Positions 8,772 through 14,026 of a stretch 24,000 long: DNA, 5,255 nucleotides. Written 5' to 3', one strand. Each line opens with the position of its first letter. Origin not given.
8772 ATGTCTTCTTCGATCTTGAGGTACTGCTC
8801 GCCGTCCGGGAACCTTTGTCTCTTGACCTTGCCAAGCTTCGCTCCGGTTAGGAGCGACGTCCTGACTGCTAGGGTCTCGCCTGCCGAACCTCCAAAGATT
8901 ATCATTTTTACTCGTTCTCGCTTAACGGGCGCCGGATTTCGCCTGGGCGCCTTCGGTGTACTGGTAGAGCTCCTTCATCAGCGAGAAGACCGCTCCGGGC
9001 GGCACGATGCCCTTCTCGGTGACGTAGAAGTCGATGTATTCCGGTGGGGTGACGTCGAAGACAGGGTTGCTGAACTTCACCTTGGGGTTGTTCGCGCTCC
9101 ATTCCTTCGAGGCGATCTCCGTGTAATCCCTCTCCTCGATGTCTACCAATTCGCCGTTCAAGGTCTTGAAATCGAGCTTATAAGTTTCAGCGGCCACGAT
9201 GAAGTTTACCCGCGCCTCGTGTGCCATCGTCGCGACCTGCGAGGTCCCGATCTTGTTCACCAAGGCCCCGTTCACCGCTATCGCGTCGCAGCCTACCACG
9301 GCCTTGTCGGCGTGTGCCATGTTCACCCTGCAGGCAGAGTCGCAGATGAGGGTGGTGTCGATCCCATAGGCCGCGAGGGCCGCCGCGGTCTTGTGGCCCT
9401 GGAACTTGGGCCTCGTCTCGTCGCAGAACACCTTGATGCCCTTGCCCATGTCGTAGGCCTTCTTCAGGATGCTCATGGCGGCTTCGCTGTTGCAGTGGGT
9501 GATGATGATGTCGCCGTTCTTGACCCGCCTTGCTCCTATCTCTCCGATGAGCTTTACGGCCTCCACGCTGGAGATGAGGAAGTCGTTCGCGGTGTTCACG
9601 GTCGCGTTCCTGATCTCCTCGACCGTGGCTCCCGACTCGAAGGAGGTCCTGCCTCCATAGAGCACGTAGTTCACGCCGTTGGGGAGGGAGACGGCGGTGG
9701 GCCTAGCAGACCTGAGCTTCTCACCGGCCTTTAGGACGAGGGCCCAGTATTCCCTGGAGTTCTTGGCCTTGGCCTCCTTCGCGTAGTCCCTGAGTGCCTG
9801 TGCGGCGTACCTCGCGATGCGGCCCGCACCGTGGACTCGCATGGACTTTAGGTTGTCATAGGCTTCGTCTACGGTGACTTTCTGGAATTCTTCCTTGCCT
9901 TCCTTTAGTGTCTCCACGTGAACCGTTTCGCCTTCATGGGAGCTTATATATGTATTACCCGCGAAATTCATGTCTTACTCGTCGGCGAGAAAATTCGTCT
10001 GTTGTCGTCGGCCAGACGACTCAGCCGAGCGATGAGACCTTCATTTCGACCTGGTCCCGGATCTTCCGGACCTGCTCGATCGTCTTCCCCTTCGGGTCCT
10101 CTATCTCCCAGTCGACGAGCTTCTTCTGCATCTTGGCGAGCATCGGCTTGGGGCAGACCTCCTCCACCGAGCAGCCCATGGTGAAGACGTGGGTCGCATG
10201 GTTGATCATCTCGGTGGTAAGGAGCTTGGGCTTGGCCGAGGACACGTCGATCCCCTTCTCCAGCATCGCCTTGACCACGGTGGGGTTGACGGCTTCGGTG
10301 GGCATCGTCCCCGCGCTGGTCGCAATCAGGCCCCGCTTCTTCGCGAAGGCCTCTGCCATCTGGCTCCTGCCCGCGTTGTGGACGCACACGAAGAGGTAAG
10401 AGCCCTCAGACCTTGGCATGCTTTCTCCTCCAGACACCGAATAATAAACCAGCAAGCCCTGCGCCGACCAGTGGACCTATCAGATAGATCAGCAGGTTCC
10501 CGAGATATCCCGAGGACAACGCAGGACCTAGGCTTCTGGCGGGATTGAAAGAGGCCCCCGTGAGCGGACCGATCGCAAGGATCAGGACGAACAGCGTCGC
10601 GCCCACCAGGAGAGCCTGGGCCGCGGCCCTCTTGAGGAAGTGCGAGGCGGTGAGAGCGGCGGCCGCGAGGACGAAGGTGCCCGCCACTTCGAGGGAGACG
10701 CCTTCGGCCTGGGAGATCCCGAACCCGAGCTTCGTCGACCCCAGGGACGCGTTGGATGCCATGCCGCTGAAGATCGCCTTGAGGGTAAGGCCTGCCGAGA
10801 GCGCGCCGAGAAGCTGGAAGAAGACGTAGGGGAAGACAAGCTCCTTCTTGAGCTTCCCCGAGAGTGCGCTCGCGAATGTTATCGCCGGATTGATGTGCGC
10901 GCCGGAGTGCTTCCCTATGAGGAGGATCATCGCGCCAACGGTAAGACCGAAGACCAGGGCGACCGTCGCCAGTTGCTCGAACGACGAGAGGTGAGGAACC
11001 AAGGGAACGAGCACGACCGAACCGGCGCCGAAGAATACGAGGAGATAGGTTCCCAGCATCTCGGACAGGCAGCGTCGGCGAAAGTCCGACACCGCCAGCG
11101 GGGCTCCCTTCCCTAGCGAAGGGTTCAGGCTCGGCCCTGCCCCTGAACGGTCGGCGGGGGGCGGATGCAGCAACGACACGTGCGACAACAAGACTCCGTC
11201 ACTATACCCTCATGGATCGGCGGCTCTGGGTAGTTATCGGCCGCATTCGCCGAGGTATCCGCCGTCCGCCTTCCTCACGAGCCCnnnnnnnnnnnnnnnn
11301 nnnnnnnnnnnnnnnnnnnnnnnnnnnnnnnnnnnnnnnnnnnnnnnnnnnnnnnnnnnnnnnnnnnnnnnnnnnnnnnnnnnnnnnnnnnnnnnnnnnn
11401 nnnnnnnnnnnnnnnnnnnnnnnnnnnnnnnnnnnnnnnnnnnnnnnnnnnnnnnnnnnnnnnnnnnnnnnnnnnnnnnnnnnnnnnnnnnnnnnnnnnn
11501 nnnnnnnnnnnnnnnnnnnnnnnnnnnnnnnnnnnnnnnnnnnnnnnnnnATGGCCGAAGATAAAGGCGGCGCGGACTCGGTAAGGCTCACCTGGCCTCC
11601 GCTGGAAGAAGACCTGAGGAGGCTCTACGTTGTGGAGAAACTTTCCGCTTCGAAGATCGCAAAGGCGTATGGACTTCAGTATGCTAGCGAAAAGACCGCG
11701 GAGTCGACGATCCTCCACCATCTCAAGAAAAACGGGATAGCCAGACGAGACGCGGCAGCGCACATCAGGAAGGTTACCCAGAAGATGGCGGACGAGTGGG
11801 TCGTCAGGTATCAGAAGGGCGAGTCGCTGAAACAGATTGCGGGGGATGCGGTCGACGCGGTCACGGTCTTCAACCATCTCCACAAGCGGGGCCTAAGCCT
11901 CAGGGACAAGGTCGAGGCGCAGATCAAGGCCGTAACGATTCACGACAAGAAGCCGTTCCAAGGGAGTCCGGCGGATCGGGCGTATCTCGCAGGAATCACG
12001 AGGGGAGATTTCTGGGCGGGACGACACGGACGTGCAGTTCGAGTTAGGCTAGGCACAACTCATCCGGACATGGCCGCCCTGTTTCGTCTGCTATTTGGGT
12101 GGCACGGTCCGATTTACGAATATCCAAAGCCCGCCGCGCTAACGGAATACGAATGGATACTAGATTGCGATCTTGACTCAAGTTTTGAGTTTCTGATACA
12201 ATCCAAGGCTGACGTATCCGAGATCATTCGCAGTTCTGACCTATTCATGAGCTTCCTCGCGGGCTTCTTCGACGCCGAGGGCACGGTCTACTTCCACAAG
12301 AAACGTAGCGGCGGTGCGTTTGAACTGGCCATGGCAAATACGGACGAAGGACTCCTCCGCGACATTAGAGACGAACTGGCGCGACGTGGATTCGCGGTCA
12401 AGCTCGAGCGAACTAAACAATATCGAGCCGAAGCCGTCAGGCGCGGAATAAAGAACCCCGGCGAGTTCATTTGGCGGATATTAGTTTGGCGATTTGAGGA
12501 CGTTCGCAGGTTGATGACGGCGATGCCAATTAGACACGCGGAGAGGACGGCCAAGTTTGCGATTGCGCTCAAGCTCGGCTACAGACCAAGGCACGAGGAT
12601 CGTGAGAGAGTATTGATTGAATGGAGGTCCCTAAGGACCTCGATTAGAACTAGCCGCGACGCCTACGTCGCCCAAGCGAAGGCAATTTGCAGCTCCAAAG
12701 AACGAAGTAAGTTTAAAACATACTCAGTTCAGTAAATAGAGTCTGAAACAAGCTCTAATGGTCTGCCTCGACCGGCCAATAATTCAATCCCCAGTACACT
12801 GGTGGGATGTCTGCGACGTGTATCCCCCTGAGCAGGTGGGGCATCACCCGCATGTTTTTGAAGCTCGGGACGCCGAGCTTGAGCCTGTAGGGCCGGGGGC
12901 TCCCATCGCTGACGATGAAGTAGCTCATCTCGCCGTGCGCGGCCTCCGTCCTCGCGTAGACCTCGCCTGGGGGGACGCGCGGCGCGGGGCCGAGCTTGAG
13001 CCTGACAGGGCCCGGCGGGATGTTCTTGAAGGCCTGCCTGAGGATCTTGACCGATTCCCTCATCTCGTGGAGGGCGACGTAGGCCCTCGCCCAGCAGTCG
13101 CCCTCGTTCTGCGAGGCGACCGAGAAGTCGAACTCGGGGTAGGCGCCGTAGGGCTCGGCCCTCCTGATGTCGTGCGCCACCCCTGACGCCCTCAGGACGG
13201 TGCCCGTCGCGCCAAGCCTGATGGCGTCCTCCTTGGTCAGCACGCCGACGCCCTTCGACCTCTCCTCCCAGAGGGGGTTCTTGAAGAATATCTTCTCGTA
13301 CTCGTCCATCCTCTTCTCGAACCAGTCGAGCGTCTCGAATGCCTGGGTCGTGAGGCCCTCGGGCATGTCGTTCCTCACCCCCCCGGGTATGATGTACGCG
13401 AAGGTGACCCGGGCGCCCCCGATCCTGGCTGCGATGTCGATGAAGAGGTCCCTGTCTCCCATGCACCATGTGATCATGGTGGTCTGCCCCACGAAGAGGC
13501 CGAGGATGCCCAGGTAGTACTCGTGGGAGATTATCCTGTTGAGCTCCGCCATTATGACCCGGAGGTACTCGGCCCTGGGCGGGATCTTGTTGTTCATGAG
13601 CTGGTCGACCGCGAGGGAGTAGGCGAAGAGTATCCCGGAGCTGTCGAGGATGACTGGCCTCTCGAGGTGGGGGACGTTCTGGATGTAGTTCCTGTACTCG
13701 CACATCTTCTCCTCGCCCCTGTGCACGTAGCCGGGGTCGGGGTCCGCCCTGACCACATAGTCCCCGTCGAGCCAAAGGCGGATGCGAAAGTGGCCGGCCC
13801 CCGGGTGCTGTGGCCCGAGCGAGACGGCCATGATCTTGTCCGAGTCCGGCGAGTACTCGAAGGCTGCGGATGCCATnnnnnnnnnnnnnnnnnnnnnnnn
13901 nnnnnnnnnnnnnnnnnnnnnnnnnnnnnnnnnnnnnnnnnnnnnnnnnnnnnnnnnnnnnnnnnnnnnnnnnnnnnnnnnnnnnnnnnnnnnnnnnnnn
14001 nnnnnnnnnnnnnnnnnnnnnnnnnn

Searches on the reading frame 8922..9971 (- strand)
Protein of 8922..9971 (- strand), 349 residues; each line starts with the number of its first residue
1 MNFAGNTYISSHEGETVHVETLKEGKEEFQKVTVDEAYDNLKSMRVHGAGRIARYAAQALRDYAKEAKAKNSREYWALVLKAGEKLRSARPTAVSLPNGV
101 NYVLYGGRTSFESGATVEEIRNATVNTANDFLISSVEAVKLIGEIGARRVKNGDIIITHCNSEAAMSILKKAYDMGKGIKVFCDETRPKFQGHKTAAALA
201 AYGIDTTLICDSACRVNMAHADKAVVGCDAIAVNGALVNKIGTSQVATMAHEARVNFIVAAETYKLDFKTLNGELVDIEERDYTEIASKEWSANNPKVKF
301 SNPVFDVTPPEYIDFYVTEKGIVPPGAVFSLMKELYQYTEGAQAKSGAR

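Call 3: search_protein_families(library=pfam, proteins=[window:8922-9971:-])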
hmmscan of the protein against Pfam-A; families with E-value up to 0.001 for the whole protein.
window:8922-9971:- (349 aa): 1 family
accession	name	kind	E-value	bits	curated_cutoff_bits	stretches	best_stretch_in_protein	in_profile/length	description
PF01008.23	IF-2B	-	1.8e-83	280.5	22.4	1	46-325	2-280/280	Initiation factor 2 subunit family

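Call 4: search_protein_families(library=ncbifam, proteins=[window:8922-9971:-])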
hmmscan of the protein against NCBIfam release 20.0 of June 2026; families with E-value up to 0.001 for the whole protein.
window:8922-9971:- (349 aa): 8 families
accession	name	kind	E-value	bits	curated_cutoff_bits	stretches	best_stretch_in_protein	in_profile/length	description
TIGR00511.1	ribulose_e2b2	equivalog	8.7e-113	376.5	314.1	1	34-337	2-300/301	ribose 1,5-bisphosphate isomerase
TIGR00524.1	eIF-2B_rel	subfamily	1.2e-82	277.4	185.85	1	33-325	3-303/303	S-methyl-5-thioribose-1-phosphate isomerase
NF004326.0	PRK05720.1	subfamily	3.9e-61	206.8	271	1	32-327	38-344/358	s-methyl-5-thioribose-1-phosphate isomerase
TIGR00512.1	salvage_mtnA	equivalog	2e-58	198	279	1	29-323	25-333/335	S-methyl-5-thioribose-1-phosphate isomerase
NF004700.0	PRK06036.1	equivalog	4.9e-48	163.9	528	1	31-328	30-333/339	S-methyl-5-thioribose-1-phosphate isomerase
NF004436.0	PRK05772.1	equivalog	7.6e-41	140.6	521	1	31-325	43-351/363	S-methyl-5-thioribose-1-phosphate isomerase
NF006210.0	PRK08335.1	equivalog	9.6e-40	136.6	339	1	34-325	6-272/275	translation initiation factor IF-2B subunit alpha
NF004994.0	PRK06372.1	equivalog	1.1e-18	67.6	249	1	168-325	98-248/253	translation initiation factor IF-2B subunit delta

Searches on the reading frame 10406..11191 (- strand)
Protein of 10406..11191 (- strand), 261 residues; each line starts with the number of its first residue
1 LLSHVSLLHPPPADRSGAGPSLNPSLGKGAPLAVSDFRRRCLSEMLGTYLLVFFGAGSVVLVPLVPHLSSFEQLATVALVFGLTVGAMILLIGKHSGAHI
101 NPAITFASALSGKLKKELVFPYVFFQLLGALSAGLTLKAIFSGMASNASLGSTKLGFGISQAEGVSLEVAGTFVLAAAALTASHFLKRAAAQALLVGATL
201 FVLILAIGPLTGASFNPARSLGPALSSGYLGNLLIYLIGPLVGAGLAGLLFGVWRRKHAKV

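Call 3: search_protein_families(library=pfam, proteins=[window:10406-11191:-])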
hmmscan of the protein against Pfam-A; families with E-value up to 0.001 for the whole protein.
window:10406-11191:- (261 aa): 1 family
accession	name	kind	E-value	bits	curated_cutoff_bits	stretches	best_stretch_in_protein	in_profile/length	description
PF00230.25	MIP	-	6.6e-46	157.3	25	1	35-251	5-222/222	Major intrinsic protein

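Call 4: search_protein_families(library=ncbifam, proteins=[window:10406-11191:-])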
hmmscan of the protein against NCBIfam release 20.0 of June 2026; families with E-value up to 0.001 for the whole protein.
window:10406-11191:- (261 aa): 4 families
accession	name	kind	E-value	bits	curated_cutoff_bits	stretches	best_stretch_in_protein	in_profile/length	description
TIGR00861.1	MIP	subfamily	2.9e-42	145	171.25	1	44-251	2-224/224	MIP family channel protein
NF003838.0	PRK05420.1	equivalog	6.3e-28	97.8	256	1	39-254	3-226/231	aquaporin Z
NF045553.1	AquGlycerPorinGla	equivalog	4.6e-16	58.8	400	1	40-142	8-110/290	aquaglyceroporin Gla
NF043012.1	LacAcidTportLarD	equivalog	9.1e-10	38.4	390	1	40-226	3-195/237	D/L-lactic acid transporter LarD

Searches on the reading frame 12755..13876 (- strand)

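Call 18: search_protein_families(library=pfam, proteins=[window:12755-13876:-])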
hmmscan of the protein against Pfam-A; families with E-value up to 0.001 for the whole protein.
window:12755-13876:- (373 aa): 1 family
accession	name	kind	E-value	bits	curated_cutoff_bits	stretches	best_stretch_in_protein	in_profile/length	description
PF00346.24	Complex1_49kDa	-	2.5e-79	266.6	24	2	129-293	2-166/271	Respiratory-chain NADH dehydrogenase, 49 Kd subunit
